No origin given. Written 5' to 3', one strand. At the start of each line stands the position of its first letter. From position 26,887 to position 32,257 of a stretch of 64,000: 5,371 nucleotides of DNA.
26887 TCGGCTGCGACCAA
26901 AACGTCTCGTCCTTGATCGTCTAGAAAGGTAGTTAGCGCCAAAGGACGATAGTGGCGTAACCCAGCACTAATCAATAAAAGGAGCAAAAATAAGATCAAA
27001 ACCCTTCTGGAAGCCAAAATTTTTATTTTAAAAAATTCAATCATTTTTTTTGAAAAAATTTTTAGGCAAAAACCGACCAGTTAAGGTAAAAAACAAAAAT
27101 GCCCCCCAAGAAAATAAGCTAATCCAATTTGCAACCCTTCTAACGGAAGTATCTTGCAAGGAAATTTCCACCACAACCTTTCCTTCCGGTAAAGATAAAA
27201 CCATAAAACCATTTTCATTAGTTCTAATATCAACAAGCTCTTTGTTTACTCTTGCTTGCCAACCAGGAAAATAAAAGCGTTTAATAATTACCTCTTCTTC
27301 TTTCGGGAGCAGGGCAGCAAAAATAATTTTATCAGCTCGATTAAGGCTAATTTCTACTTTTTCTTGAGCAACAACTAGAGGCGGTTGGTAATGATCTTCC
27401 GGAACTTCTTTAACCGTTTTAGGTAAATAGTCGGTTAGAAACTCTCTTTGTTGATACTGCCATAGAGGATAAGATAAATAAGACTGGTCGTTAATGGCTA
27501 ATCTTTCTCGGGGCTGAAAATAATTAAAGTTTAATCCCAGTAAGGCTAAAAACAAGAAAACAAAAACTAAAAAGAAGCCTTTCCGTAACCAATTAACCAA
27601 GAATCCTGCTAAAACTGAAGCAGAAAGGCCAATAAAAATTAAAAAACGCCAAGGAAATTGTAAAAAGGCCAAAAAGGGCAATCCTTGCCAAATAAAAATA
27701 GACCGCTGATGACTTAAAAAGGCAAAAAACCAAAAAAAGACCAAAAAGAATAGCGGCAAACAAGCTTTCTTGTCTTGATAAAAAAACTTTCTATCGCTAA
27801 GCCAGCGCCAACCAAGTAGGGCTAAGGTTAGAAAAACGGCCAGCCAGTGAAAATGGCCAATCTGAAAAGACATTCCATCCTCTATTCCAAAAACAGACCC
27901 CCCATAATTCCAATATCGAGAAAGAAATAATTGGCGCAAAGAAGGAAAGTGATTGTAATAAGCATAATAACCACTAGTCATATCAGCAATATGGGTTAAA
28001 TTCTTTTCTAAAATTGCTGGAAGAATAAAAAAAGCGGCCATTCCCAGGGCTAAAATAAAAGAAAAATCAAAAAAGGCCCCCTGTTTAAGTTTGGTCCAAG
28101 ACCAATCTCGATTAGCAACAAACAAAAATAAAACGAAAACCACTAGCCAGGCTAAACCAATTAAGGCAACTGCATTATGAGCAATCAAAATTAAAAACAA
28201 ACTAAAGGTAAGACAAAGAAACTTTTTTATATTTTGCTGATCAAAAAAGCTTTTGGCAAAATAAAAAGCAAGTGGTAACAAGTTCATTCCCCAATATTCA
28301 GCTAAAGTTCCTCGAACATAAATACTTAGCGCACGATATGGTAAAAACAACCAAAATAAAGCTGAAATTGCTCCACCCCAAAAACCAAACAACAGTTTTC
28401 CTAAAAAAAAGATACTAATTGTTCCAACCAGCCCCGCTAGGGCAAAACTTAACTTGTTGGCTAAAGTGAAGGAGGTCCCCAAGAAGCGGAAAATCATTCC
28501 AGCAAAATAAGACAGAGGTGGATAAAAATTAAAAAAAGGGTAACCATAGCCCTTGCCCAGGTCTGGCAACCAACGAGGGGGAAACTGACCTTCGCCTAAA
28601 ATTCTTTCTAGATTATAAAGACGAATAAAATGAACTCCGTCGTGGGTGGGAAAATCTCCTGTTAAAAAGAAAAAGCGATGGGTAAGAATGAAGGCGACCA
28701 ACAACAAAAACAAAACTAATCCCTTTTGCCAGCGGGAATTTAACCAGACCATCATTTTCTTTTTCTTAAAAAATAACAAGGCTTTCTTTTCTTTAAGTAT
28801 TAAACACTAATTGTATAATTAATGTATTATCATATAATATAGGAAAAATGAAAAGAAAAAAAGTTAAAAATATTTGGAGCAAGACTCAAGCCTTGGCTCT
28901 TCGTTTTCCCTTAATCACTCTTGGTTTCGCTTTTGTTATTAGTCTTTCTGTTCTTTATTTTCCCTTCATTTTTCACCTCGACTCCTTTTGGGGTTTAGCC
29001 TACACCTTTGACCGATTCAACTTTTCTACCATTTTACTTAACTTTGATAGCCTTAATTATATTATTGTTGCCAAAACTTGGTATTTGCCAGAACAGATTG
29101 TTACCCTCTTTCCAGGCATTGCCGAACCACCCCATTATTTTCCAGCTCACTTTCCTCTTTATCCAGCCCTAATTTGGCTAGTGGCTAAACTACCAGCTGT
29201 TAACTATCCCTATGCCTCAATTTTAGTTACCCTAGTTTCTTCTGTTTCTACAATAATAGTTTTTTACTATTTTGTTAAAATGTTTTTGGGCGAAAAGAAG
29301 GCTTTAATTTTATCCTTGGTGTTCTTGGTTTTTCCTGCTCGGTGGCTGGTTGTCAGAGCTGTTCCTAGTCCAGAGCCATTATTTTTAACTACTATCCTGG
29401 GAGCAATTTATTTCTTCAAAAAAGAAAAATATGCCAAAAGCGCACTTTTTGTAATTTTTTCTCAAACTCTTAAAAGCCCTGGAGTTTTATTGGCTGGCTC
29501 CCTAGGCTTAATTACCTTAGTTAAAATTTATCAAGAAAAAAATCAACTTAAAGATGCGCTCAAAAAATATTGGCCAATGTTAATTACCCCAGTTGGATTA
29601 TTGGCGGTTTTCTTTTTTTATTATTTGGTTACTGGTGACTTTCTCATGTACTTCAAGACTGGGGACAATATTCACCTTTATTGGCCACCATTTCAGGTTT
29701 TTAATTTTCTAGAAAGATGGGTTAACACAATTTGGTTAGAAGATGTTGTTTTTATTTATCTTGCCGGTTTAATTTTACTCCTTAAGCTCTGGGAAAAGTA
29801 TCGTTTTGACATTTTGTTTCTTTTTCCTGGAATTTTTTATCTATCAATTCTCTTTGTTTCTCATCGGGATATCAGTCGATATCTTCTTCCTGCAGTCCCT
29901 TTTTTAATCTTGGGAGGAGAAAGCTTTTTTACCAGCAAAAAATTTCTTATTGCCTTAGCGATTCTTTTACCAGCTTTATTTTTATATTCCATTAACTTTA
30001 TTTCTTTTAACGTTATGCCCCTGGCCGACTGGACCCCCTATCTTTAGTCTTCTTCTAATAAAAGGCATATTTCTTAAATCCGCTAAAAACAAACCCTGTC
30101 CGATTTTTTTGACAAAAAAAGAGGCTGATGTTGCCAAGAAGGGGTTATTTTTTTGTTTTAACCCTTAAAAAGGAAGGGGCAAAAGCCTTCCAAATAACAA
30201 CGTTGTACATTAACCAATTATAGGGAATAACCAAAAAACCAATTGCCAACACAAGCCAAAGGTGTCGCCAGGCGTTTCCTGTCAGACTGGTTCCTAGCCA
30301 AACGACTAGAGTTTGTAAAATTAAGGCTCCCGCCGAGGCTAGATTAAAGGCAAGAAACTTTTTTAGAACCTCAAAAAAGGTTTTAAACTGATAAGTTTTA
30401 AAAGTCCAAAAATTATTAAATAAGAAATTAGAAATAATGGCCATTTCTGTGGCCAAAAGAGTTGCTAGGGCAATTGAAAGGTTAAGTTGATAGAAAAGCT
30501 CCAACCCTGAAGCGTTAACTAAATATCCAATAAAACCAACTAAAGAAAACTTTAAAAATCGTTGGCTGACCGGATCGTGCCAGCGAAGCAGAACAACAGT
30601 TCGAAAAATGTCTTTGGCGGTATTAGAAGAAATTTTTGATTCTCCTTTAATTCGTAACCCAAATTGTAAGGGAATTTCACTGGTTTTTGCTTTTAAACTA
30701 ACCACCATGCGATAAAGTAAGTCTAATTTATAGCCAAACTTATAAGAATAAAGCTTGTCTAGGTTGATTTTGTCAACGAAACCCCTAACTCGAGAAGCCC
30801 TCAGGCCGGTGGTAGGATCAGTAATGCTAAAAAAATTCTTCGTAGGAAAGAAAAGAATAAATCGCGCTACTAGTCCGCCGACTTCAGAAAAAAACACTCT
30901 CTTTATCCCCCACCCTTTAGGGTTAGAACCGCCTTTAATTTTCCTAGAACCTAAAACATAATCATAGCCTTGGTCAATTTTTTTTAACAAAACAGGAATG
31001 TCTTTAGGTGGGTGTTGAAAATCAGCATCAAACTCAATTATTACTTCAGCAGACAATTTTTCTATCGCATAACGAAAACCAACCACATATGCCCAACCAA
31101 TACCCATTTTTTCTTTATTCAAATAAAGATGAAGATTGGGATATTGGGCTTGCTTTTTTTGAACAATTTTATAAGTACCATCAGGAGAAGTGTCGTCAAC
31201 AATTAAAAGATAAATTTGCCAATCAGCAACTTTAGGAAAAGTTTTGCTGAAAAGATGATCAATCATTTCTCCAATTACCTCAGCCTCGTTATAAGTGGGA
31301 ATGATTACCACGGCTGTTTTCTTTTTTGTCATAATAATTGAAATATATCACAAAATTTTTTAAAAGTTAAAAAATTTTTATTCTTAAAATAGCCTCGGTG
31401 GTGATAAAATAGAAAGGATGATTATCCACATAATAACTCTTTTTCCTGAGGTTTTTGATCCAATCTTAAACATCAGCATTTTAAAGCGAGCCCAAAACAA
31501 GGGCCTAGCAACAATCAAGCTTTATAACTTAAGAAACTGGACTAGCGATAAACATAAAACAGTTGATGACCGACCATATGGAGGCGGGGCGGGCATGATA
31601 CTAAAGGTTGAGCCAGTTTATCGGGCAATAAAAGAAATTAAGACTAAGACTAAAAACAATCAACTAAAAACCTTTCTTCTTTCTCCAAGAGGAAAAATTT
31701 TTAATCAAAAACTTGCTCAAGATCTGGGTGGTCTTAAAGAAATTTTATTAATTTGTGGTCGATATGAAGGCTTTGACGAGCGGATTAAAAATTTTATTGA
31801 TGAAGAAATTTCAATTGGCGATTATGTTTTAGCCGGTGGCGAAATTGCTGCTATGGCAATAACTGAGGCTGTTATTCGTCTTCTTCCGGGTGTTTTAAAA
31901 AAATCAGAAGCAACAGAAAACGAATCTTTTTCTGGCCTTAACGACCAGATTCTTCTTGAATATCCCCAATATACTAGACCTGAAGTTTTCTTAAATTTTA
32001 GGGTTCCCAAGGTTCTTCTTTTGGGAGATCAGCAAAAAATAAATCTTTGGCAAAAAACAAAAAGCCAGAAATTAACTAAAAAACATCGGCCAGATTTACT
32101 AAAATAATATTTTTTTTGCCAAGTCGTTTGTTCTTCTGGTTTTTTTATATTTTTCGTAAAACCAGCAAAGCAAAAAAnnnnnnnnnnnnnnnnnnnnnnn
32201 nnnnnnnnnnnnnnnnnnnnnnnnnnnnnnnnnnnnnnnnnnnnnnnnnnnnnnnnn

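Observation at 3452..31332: About 28-kb co-directional envelope glycosylation mega-operon rich in GT-C enzymes and apparently lacking an initiating phosphoglycosyltransferase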

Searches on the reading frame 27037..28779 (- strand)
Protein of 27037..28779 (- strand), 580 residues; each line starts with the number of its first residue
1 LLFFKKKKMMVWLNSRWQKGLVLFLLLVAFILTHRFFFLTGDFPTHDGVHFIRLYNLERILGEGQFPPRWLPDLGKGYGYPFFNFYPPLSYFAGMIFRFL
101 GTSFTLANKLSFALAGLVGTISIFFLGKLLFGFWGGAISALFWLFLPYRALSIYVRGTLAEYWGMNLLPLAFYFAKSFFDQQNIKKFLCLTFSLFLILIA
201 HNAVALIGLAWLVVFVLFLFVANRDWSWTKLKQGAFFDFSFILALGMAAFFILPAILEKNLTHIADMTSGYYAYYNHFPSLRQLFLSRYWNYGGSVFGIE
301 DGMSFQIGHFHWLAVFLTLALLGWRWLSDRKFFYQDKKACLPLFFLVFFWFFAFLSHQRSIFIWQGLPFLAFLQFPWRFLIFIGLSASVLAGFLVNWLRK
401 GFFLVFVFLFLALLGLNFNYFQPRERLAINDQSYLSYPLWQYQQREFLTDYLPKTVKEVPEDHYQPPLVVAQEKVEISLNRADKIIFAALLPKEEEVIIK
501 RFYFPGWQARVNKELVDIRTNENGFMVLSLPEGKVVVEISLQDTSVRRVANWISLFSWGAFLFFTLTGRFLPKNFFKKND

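Call 7: search_protein_families(library=pfam, proteins=[window:27037-28779:-], max_evalue=0.01)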
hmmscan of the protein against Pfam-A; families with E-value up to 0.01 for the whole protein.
window:27037-28779:- (580 aa): 1 family
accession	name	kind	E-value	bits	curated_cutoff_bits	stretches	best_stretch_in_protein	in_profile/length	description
PF10131.15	PTPS_related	-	0.00024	20.2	26.4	1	83-413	1-298/621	6-pyruvoyl-tetrahydropterin synthase related domain; membrane protein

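Call 18: search_protein_families(library=ncbifam, proteins=[window:27037-28779:-], max_evalue=0.1)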
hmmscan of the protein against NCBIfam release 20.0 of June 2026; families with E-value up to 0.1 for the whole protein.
window:27037-28779:- (580 aa): 0 families

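Call 19: search_protein_families(library=pfam, proteins=[window:27037-28779:-], max_evalue=1)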
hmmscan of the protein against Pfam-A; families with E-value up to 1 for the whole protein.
window:27037-28779:- (580 aa): 1 family
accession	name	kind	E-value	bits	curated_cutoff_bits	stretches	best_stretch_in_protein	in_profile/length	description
PF10131.15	PTPS_related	-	0.00024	20.2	26.4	1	83-413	1-298/621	6-pyruvoyl-tetrahydropterin synthase related domain; membrane protein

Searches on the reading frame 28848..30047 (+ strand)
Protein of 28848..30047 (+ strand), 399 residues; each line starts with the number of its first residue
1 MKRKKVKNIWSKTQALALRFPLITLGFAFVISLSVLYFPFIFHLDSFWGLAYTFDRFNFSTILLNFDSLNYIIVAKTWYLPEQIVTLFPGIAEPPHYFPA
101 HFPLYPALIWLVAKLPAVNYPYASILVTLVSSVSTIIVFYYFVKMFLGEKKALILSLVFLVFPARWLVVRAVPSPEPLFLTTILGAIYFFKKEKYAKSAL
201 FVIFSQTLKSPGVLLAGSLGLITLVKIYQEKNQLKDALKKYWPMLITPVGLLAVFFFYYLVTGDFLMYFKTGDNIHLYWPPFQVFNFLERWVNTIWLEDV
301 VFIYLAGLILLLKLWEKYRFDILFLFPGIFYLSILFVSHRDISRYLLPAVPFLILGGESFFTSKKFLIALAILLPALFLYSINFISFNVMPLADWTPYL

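Call 7: search_protein_families(library=pfam, proteins=[window:28848-30047:+], max_evalue=0.01)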
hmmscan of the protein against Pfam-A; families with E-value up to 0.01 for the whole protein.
window:28848-30047:+ (399 aa): 0 families

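Call 18: search_protein_families(library=ncbifam, proteins=[window:28848-30047:+], max_evalue=0.1)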
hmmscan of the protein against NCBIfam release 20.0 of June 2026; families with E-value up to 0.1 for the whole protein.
window:28848-30047:+ (399 aa): 1 family
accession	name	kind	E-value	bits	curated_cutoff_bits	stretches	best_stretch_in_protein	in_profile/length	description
NF046093.1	AZOBR_p60025_fam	subfamily_domain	1.2e-06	28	150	1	101-235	93-218/232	AZOBR_p60025 family cell surface glycopolymer formation protein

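Call 19: search_protein_families(library=pfam, proteins=[window:28848-30047:+], max_evalue=1)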
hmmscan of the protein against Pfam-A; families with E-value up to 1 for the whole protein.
window:28848-30047:+ (399 aa): 0 families

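Call 26: find_homologous_proteins(query=window:28848-30047:+, max_evalue=0.001)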
Query window:28848-30047:+ (399 aa): 715 proteins with E <= 0.001 among 8000 candidates; the best 120 are listed.
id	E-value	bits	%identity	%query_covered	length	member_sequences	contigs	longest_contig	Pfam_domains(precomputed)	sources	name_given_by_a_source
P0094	1.1e-253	860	99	100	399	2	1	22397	-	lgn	-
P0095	1.4e-198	678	79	99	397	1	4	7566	-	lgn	-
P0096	9.6e-198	676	76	100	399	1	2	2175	-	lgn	-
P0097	2.2e-197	674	77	99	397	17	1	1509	-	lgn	-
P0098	3.2e-197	674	76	100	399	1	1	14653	-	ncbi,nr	ncbi:MAG: hypothetical protein PHX72_01720 [Candidatus Shapirobacteria bacterium]|nr:hypothetical pr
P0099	3.6e-197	674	76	99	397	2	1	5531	-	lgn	-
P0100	6.6e-191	653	75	99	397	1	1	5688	-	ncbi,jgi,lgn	ncbi:MAG: hypothetical protein ACOYJ8_03845 [Patescibacteria group bacterium]|jgi:hypothetical prote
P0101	9.9e-191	653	74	99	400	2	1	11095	-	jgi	jgi:hypothetical protein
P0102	3.8e-189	647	74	99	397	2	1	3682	-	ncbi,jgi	-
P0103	5.1e-189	647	74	99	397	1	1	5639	-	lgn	-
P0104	1.8e-187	642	73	100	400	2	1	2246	-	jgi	-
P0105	1.0e-185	636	71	99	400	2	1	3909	-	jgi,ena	-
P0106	7.8e-184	630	72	99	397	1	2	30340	-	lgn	-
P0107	3.8e-183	628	78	93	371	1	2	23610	-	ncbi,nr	ncbi:MAG: hypothetical protein PHR64_02390, partial [Candidatus Shapirobacteria bacterium]|nr:hypoth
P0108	3.2e-168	578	66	99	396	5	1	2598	-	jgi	-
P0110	2.1e-166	572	66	99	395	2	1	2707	PF04188.19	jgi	-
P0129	2.1e-84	302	42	97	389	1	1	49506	PF02366.25,PF13231.13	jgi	-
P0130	3.8e-84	302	44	93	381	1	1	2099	PF13231.13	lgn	-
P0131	4.2e-84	301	45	93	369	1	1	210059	PF13231.13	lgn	-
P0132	8.1e-84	300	44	93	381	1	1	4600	PF13231.13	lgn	-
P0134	2.2e-83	299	44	91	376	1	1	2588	PF13231.13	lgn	-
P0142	2.3e-82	296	45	91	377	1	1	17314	PF13231.13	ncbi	-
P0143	1.0e-81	294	44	91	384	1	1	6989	PF02366.25,PF13231.13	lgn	-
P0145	1.7e-81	293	44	95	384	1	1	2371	PF13231.13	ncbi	-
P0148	6.0e-81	291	44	94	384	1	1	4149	PF02366.25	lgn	-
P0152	9.0e-81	290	44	93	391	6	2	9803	PF02366.25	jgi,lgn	jgi:Gpi18-like mannosyltransferase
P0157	3.1e-80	289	44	91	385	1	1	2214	PF13231.13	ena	-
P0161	5.2e-80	288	45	93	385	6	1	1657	PF13231.13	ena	-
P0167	7.6e-80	287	44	91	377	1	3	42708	PF13231.13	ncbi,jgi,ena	-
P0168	9.4e-80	287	44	91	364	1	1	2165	PF13231.13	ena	-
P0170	1.4e-79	286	42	93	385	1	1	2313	PF13231.13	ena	-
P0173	2.8e-79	286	41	95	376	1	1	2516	PF13231.13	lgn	-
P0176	4.6e-79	285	44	94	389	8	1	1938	PF13231.13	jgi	-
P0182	8.7e-79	284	44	90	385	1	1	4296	PF13231.13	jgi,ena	-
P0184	1.2e-78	283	43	91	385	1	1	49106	PF13231.13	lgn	-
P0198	9.5e-78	280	40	95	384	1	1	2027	PF02366.25,PF13231.13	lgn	-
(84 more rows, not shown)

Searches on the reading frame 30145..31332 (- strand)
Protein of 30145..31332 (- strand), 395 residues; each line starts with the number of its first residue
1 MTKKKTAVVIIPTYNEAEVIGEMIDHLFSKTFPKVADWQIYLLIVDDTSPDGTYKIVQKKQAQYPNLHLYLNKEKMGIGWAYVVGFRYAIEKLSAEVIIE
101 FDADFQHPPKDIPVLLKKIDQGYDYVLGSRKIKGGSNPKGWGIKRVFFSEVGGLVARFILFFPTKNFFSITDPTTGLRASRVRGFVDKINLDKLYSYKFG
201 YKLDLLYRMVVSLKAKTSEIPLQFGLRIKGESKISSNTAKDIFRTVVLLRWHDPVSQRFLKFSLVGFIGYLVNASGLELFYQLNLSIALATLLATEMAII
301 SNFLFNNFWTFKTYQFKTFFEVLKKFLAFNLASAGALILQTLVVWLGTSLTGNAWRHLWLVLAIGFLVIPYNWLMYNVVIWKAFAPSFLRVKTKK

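Call 7: search_protein_families(library=pfam, proteins=[window:30145-31332:-], max_evalue=0.01)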
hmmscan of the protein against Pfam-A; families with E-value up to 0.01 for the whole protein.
window:30145-31332:- (395 aa): 3 families
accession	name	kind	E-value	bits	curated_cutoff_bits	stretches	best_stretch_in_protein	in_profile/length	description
PF00535.33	Glycos_transf_2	-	2.8e-26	92.9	23.3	1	9-150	2-132/168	Glycosyl transferase family 2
PF04138.20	GtrA_DPMS_TM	-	2.4e-14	54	26.1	1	261-381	1-117/117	GtrA/DPMS, transmembrane domain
PF13641.12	Glyco_tranf_2_3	-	0.00027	21.5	27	1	8-107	4-99/230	Glycosyltransferase like family 2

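Call 13: find_encoding_contigs(protein=window:30145-31332:-, flank=10000, max_places=6)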
Protein window:30145-31332:- (395 aa): 11 contigs read that carry it; 5 places shown.
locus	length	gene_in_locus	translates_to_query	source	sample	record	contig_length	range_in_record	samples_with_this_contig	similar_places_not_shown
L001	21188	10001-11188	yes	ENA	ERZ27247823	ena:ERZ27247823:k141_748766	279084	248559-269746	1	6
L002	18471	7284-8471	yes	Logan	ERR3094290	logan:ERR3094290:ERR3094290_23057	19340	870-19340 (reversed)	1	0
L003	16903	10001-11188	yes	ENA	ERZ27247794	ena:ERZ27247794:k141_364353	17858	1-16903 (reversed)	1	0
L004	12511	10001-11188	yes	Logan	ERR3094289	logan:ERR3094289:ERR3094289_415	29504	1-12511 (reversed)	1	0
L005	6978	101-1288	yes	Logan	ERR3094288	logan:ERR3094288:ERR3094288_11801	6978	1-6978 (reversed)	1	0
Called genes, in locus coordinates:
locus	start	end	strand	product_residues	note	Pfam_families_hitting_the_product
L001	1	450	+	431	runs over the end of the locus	PF00932:LTD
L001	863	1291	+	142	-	PF02367:TsaE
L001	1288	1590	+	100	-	PF00814:TsaD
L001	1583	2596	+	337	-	PF00106:adh_short, PF01073:3Beta_HSD, PF01370:Epimerase, PF02719:Polysacc_synt_2, PF04321:RmlD_sub_bind, PF07993:NAD_binding_4, PF13460:NAD_binding_10, PF16363:GDP_Man_Dehyd, +2 more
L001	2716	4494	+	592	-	-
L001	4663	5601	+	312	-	PF00188:CAP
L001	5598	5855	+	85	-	-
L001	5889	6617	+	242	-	PF00483:NTP_transferase, PF12804:NTP_transf_3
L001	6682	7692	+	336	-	PF01073:3Beta_HSD, PF01370:Epimerase, PF02719:Polysacc_synt_2, PF04321:RmlD_sub_bind, PF07993:NAD_binding_4, PF16363:GDP_Man_Dehyd, PF13460:NAD_binding_10 (faint)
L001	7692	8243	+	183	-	PF00908:dTDP_sugar_isom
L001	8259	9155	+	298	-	PF01370:Epimerase, PF04321:RmlD_sub_bind, PF07993:NAD_binding_4 (faint), PF01073:3Beta_HSD (weak), PF16363:GDP_Man_Dehyd (weak)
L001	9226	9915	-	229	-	PF01746:tRNA_m1G_MT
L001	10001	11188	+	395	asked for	PF00535:Glycos_transf_2, PF04138:GtrA_DPMS_TM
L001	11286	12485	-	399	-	-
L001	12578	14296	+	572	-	-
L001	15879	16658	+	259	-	PF00535:Glycos_transf_2, PF10111:Glyco_tranf_2_2 (weak), PF13641:Glyco_tranf_2_3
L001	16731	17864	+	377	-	PF26314:MptA_B_family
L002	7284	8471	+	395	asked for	PF00535:Glycos_transf_2, PF04138:GtrA_DPMS_TM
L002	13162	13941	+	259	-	PF00535:Glycos_transf_2, PF10111:Glyco_tranf_2_2 (weak), PF13641:Glyco_tranf_2_3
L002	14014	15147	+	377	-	PF26314:MptA_B_family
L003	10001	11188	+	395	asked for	PF00535:Glycos_transf_2, PF04138:GtrA_DPMS_TM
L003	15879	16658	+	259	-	PF00535:Glycos_transf_2, PF10111:Glyco_tranf_2_2 (weak), PF13641:Glyco_tranf_2_3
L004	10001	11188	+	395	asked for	PF00535:Glycos_transf_2, PF04138:GtrA_DPMS_TM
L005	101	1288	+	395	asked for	PF00535:Glycos_transf_2, PF04138:GtrA_DPMS_TM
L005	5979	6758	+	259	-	PF00535:Glycos_transf_2, PF10111:Glyco_tranf_2_2 (weak), PF13641:Glyco_tranf_2_3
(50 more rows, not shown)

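Call 22: search_solved_structures(query=window:30145-31332:-, max_evalue=0.01)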
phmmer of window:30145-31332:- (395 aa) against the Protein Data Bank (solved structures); distinct sequences matched with E-value up to 0.01: 14.
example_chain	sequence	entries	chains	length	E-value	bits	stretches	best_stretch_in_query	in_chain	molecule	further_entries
5mlz_A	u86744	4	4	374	1.7e-46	162.2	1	8-347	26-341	Dolichol monophosphate mannose synthase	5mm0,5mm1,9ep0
9hwj_A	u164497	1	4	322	3.8e-13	52.4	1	4-128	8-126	Undecaprenyl-phosphate 4-deoxy-4-formamido-L-arabinose transferase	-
9bhc_C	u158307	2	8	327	2.6e-12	49.7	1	5-128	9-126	Undecaprenyl-phosphate 4-deoxy-4-formamido-L-arabinose transferase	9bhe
8vxh_A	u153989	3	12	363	3.5e-12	49.3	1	5-127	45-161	Undecaprenyl-phosphate 4-deoxy-4-formamido-L-arabinose transferase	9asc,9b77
6yv7_B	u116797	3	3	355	1.5e-09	40.6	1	6-112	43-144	Glycosyl transferase, family 2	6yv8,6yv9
6yv7_A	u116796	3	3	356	1.5e-09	40.6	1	6-112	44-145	Glycosyl transferase, family 2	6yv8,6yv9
5eke_A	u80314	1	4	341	2e-06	30.3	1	9-154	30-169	Uncharacterized glycosyltransferase sll0501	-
5ekp_C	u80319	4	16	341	2.1e-06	30.2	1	9-155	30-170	Uncharacterized glycosyltransferase sll0501 | Glycosyltransferase sll0501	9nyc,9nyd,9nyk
9nye_A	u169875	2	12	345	2.2e-06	30.2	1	9-155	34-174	Glycosyltransferase sll0501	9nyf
3bcv_A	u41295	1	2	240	9.8e-06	28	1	8-89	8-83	Putative glycosyltransferase protein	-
5tze_C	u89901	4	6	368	9e-05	24.9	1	9-148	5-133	Glycosyl transferase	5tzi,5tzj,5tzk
5tz8_A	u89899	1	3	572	0.00017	24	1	9-134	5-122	Glycosyl transferase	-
2z87_A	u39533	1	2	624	0.0062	18.8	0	8-87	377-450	Chondroitin synthase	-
2z86_A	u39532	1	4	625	0.0062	18.8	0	8-87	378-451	Chondroitin synthase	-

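Call 58: search_protein_families(library=ncbifam, proteins=[window:30145-31332:-], max_evalue=0.00001)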
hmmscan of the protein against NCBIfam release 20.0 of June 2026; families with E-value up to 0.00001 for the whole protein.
window:30145-31332:- (395 aa): 11 families
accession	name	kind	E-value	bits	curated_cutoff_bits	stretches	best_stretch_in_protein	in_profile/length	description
NF058614.1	PPMAGASynPpgS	equivalog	1.5e-14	54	370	1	8-191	3-167/226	polyprenyl-phospho-N-acetylgalactosaminyl synthase PpgS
NF047588.1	GlcsyltransPgfSStrep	equivalog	1.6e-14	53.9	500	1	8-138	4-129/308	glycosyltransferase PgfS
NF007986.1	PRK10714.1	equivalog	2.4e-14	53.1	529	1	5-131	6-127/316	undecaprenyl-phosphate 4-deoxy-4-formamido-L-arabinose transferase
TIGR04182.1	glyco_TIGR04182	equivalog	9.1e-11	41.7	325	1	8-269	3-234/293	S-layer glycoprotein N-glycosyltransferase AglJ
NF045692.1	OglycostaseCruG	equivalog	2.8e-10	39.7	600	1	7-126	43-160/386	2'-O-glycosyltransferase CruG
TIGR03469.1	HpnB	hypoth_equivalog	1.1e-09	37.8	379.25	1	7-122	46-163/386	hopene-associated glycosyltransferase HpnB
NF038302.1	EPS_HpsE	equivalog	5.2e-09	35.5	300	1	9-99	5-91/307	hormogonium polysaccharide biosynthesis glycosyltransferase HpsE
NF041391.1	DPhHxTase_Halo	equivalog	1.5e-08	33.9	375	1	13-227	3-186/213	dolichyl-phosphate hexose transferase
NF050050.1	ProtGlycPglI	equivalog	4.2e-07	29.6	500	1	8-132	5-121/306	GalNAc(5)-diNAcBac-PP-undecaprenol beta-1,3-glucosyltransferase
TIGR03937.1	PgaC_IcaA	equivalog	5.6e-07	28.9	422.3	1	5-104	45-135/407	poly-beta-1,6-N-acetyl-D-glucosamine synthase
NF047683.1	TeichurnBiosyTuaG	equivalog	6.2e-07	29.3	400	1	3-87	4-83/252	teichuronic acid biosynthesis protein TuaG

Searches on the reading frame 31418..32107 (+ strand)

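Call 7: search_protein_families(library=pfam, proteins=[window:31418-32107:+], max_evalue=0.01)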
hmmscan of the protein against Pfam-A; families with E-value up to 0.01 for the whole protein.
window:31418-32107:+ (229 aa): 1 family
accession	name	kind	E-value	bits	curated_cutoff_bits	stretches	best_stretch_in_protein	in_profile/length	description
PF01746.26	tRNA_m1G_MT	-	1.8e-55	188.1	27.3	1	23-225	2-195/195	tRNA (Guanine-1)-methyltransferase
